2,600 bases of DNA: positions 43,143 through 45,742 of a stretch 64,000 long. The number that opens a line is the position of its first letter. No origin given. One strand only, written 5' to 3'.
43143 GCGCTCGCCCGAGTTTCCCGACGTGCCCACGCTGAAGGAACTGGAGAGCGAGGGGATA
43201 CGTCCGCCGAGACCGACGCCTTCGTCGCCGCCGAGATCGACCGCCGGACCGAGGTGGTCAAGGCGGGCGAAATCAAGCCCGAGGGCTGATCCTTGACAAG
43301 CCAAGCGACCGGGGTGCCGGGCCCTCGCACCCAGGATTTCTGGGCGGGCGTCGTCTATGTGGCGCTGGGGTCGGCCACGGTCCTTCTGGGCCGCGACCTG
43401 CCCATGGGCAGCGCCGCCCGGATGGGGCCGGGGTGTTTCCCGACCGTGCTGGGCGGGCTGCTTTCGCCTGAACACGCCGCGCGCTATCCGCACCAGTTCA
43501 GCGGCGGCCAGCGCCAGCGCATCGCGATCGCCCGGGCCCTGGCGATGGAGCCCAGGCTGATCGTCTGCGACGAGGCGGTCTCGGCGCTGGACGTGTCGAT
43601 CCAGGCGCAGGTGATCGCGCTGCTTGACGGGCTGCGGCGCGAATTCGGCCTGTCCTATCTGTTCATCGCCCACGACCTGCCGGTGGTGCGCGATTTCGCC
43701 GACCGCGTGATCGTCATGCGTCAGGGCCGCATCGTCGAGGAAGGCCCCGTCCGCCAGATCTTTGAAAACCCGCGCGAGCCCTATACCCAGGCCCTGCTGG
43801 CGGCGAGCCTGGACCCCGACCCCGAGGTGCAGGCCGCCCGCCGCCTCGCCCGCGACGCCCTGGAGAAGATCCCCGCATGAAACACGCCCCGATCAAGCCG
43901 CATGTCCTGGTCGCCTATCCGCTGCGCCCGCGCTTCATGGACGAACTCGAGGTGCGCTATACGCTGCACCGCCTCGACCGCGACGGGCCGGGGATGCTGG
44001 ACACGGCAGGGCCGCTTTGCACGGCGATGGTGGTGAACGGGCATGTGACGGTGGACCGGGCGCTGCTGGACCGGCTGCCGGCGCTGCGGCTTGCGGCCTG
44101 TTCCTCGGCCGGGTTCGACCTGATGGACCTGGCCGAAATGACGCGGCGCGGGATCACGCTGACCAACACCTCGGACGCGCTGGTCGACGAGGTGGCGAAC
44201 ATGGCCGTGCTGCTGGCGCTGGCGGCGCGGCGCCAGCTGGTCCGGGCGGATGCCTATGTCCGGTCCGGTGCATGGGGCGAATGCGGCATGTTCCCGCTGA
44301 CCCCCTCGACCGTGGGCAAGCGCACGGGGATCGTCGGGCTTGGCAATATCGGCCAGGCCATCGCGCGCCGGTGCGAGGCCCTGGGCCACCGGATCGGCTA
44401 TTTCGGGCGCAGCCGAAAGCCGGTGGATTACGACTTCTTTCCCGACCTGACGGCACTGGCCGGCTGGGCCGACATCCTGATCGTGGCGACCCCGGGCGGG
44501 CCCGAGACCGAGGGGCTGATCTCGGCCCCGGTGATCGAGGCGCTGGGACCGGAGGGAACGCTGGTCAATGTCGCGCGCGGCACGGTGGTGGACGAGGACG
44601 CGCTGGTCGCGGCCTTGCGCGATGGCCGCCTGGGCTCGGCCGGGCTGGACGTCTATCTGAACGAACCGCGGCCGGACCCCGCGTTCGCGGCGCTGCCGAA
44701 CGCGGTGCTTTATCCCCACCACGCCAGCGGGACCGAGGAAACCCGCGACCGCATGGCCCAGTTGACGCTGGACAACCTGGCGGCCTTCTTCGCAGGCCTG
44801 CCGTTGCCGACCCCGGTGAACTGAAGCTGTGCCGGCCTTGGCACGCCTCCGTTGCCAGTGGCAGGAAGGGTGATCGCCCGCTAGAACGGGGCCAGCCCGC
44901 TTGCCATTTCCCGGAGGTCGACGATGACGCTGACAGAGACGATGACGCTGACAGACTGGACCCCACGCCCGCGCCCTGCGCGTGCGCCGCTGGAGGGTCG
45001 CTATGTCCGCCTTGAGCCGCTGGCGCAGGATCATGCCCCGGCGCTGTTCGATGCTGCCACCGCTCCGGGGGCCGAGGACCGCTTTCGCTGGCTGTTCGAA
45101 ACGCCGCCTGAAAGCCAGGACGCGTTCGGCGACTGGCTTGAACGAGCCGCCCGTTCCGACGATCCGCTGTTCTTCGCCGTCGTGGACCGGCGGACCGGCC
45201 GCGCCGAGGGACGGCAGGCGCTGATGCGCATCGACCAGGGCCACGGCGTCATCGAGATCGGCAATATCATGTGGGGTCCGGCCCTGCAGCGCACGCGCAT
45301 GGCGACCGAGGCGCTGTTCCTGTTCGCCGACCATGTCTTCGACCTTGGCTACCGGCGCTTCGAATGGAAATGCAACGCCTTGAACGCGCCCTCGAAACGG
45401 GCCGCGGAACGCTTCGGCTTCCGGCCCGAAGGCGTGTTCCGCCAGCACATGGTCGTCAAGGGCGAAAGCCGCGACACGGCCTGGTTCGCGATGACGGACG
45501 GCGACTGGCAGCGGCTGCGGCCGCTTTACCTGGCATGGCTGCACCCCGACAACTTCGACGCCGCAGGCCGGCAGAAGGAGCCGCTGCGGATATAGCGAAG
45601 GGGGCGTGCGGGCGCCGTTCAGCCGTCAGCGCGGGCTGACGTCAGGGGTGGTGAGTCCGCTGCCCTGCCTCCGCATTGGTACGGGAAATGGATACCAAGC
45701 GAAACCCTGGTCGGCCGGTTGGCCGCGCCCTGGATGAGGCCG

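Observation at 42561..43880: Deletion and decay scar: tctC pseudogene followed by a tctB fragment fused in frame to the 3' end of an oppF/dppF ATPase gene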

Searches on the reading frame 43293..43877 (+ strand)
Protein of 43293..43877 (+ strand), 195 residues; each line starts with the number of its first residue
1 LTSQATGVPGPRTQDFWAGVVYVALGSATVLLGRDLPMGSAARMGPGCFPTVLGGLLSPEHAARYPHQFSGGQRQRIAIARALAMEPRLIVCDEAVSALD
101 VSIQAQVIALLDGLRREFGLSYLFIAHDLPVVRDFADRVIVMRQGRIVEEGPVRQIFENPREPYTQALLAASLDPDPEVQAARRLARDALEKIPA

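Call 7: search_protein_families(library=pfam, proteins=[window:43293-43877:+], max_evalue=0.01)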
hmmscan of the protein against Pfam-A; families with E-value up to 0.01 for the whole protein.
window:43293-43877:+ (195 aa): 2 families
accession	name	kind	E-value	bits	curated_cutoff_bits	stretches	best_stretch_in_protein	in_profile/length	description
PF00005.33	ABC_tran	-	7.2e-09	36.8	25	1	60-96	100-136/137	ABC transporter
PF08352.17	oligo_HPY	-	1.6e-07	32.1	27.1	1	148-183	1-36/65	Oligopeptide/dipeptide transporter, C-terminal region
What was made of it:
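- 43463..43880 (+): ATPase-derived part, residues 405/406-543 of the 543-aa fused ATPase. It has the signature motif FSGGQ, Walker B, the D-loop, the H-loop and the oligo_HPY C-terminal region. Walker A and the Q-loop are absent. Pfam partial ABC_tran plus oligo_HPY (call 7).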

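Call 9: find_homologous_proteins(query=window:43293-43877:+)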
Query window:43293-43877:+ (195 aa): 8000 proteins with E <= 0.001 among 8000 candidates; the best 120 are listed.
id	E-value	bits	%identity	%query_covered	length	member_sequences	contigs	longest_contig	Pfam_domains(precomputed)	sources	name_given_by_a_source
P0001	2.2e-118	411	97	100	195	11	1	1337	PF00005.34,PF08352.18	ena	-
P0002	8.0e-76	272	89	64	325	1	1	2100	PF00005.34,PF13401.13,PF02463.26,PF08352.18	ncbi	ncbi:MAG: ABC transporter ATP-binding protein, partial [Cereibacter changlensis]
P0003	1.5e-74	268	90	63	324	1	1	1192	PF00005.34,PF13401.13,PF02463.26,PF08352.18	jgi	-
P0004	5.7e-73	263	92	70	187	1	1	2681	PF00005.34,PF08352.18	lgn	-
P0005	8.9e-71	256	78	67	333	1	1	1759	PF00005.34,PF13401.13,PF02463.26,PF08352.18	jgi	jgi:peptide/nickel transport system ATP-binding protein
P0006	1.7e-70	255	77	68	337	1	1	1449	PF00005.34,PF13401.13,PF02463.26,PF08352.18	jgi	jgi:peptide/nickel transport system ATP-binding protein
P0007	1.9e-69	251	77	70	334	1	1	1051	PF00005.34,PF13401.13,PF08352.18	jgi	jgi:peptide/nickel transport system ATP-binding protein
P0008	2.6e-69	251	78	67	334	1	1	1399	PF00005.34,PF13401.13,PF02463.26,PF08352.18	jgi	jgi:peptide/nickel transport system ATP-binding protein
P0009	2.3e-68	248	76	67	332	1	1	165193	PF00005.34,PF13401.13,PF02463.26,PF08352.18,PF13304.13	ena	-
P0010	6.8e-68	246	76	67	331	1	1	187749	PF00005.34,PF13401.13,PF02463.26,PF08352.18,PF13304.13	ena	-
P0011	2.6e-66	241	55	90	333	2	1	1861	PF00005.34,PF13401.13,PF02463.26,PF08352.18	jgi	jgi:peptide/nickel transport system ATP-binding protein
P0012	5.9e-66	240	85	69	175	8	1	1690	PF00005.34,PF08352.18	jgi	jgi:peptide/nickel transport system ATP-binding protein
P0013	7.9e-66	240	77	64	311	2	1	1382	PF00005.34,PF13401.13,PF02463.26,PF08352.18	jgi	jgi:peptide/nickel transport system ATP-binding protein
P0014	8.4e-66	239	76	65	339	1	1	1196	PF00005.34,PF08352.18,PF13191.13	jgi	jgi:peptide/nickel transport system ATP-binding protein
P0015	1.0e-65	239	84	69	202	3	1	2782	PF00005.34,PF08352.18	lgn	-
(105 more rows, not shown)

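Call 16: find_encoding_contigs(protein=P0001, flank=10000, max_places=10)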
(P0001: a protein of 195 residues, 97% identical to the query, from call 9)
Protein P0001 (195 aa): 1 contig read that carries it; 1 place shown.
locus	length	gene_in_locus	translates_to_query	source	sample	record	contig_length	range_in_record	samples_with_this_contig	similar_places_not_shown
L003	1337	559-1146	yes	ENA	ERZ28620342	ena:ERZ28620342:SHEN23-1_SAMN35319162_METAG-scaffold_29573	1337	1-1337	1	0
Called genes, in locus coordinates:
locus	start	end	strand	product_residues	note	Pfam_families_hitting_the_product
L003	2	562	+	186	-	?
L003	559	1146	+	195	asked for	PF00005:ABC_tran, PF08352:oligo_HPY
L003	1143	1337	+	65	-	?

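Call 17: find_encoding_contigs(protein=window:43293-43877:+, flank=10000, max_places=10)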
Protein window:43293-43877:+ (195 aa): no gene with exactly this product is on record in the collection.

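Call 21: list_cluster_members(proteins=[P0001])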
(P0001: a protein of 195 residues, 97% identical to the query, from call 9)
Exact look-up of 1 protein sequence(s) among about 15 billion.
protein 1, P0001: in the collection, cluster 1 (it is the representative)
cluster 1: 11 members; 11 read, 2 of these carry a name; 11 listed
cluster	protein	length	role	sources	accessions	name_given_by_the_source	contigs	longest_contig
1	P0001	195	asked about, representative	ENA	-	-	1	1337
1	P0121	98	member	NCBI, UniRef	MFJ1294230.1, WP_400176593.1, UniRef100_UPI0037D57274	ATP-binding cassette domain-containing protein, partial [Paracoccus yeei] | ATP-binding cassette domain-containing protein n=1 Tax=Paracoccus yeei TaxID=147645 ...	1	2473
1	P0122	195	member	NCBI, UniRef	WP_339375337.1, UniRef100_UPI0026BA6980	ABC transporter ATP-binding protein [Paracoccus yeei] | ABC transporter ATP-binding protein n=1 Tax=Paracoccus yeei TaxID=147645 ...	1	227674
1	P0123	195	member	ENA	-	-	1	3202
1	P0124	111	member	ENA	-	-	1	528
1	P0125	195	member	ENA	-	-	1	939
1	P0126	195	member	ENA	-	-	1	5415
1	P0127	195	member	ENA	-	-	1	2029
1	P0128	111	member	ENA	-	-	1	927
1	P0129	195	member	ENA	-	-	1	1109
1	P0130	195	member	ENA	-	-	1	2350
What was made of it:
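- Closest known: Chimeric ORFs created by in-frame deletion fusion and annotated as ordinary genes. Same: RefSeq names the 195-aa product 'ABC transporter ATP-binding protein' (WP_339375337.1, call 21).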

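Call 24: find_encoding_contigs(protein=P0122, flank=10000, max_places=3)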
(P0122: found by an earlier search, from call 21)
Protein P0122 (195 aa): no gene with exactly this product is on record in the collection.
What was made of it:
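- Tried and rejected: The exact-sequence look-up of the window's chimera and of the identical P0122 returned 'not on record' (calls 17, 24), although the cluster table lists it on a 227,674-bp contig.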

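Call 25: find_encoding_contigs(protein=P0126, flank=10000, max_places=3)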
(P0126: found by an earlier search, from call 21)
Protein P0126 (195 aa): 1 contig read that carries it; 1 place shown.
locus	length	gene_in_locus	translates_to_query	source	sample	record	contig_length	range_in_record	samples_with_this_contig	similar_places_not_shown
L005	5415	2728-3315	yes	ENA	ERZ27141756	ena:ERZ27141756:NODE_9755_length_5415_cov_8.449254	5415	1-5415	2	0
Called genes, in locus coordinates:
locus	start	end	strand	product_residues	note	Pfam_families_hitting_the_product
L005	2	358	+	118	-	?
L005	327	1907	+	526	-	-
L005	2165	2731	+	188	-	PF03401:TctC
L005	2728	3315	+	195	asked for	PF00005:ABC_tran, PF08352:oligo_HPY (weak)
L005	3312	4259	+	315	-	PF00389:2-Hacid_dh, PF02826:2-Hacid_dh_C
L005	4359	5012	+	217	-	PF13302:Acetyltransf_3, PF00583:Acetyltransf_1 (weak)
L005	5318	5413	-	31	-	?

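Call 26: find_encoding_contigs(protein=P0123, flank=10000, max_places=3)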
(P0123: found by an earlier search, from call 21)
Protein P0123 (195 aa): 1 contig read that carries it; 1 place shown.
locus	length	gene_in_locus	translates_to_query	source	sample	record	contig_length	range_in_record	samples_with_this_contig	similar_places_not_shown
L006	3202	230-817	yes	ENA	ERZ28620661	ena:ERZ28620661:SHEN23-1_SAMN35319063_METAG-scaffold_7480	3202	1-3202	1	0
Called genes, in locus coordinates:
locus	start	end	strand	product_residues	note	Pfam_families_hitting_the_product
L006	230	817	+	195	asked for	PF00005:ABC_tran, PF08352:oligo_HPY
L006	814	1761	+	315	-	PF00389:2-Hacid_dh, PF02826:2-Hacid_dh_C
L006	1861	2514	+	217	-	PF13302:Acetyltransf_3, PF00583:Acetyltransf_1 (weak)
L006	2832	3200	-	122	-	?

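Call 27: find_encoding_contigs(protein=P0130, flank=10000, max_places=3)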
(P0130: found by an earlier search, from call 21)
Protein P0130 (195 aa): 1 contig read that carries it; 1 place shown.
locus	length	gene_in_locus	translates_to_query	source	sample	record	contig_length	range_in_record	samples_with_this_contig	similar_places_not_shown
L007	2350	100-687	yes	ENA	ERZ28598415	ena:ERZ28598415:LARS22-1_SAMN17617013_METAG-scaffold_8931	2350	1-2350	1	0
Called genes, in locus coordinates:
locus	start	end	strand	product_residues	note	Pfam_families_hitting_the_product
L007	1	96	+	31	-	?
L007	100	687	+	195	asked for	PF00005:ABC_tran, PF08352:oligo_HPY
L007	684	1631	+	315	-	PF00389:2-Hacid_dh, PF02826:2-Hacid_dh_C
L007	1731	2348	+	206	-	?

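Call 28: find_encoding_contigs(protein=P0127, flank=10000, max_places=3)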
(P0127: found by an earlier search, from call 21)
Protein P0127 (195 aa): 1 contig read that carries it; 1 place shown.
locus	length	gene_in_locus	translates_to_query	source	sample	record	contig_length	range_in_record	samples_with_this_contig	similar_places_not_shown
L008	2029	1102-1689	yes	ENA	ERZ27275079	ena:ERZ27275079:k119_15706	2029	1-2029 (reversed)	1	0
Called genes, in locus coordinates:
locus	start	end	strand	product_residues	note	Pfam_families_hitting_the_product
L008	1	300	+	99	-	?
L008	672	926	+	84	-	PF03401:TctC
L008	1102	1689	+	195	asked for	PF00005:ABC_tran, PF08352:oligo_HPY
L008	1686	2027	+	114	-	?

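Call 40: find_encoding_contigs(protein=P0004, flank=5000, max_places=3)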
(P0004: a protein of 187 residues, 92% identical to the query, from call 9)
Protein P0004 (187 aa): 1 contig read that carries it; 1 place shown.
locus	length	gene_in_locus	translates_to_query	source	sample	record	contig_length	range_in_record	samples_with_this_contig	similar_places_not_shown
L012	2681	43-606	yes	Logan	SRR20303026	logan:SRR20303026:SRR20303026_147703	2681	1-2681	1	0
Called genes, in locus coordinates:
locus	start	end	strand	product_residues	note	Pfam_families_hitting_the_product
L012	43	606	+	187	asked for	PF00005:ABC_tran, PF08352:oligo_HPY (weak)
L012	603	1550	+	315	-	PF00389:2-Hacid_dh, PF02826:2-Hacid_dh_C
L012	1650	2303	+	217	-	PF13302:Acetyltransf_3, PF00583:Acetyltransf_1 (weak)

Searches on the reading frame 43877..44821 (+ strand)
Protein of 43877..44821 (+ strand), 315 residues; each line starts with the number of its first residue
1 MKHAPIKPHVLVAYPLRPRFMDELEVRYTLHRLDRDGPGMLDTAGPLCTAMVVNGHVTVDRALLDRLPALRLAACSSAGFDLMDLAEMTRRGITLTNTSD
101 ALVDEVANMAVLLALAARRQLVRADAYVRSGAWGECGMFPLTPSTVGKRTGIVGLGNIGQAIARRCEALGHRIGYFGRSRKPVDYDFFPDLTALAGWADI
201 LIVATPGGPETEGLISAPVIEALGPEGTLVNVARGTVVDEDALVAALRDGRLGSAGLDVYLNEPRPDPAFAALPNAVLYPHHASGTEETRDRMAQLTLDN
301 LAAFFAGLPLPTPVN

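Call 7: search_protein_families(library=pfam, proteins=[window:43877-44821:+], max_evalue=0.01)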
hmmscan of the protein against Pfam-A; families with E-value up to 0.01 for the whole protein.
window:43877-44821:+ (315 aa): 3 families
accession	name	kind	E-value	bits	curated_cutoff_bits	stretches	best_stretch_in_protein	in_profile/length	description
PF02826.25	2-Hacid_dh_C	-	2e-43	148.3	25.1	1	113-283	3-178/178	D-isomer specific 2-hydroxyacid dehydrogenase, NAD binding domain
PF00389.36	2-Hacid_dh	-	5.3e-21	75.1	24.6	1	42-315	35-134/134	D-isomer specific 2-hydroxyacid dehydrogenase, catalytic domain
PF03807.23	F420_oxidored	-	0.0052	17.8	21.6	0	151-175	3-28/94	NADP oxidoreductase coenzyme F420-dependent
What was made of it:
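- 43877..44824 (+): Intact 2-hydroxyacid dehydrogenase (315 aa). It is the last surviving gene of the ancestral block and overlaps the chimera's stop codon (ATGA). Pfam 2-Hacid_dh_C E=2e-43, full-length match (call 7).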

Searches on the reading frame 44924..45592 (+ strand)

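Call 7: search_protein_families(library=pfam, proteins=[window:44924-45592:+], max_evalue=0.01)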
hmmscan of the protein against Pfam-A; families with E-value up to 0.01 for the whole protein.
window:44924-45592:+ (223 aa): 2 families
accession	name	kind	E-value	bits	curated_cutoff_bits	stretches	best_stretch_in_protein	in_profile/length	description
PF13302.13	Acetyltransf_3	-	2.8e-16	60.9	25.4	1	29-167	3-138/138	Acetyltransferase (GNAT) domain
PF00583.31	Acetyltransf_1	-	4.2e-07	30.7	20.7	1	58-166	9-116/116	Acetyltransferase (GNAT) family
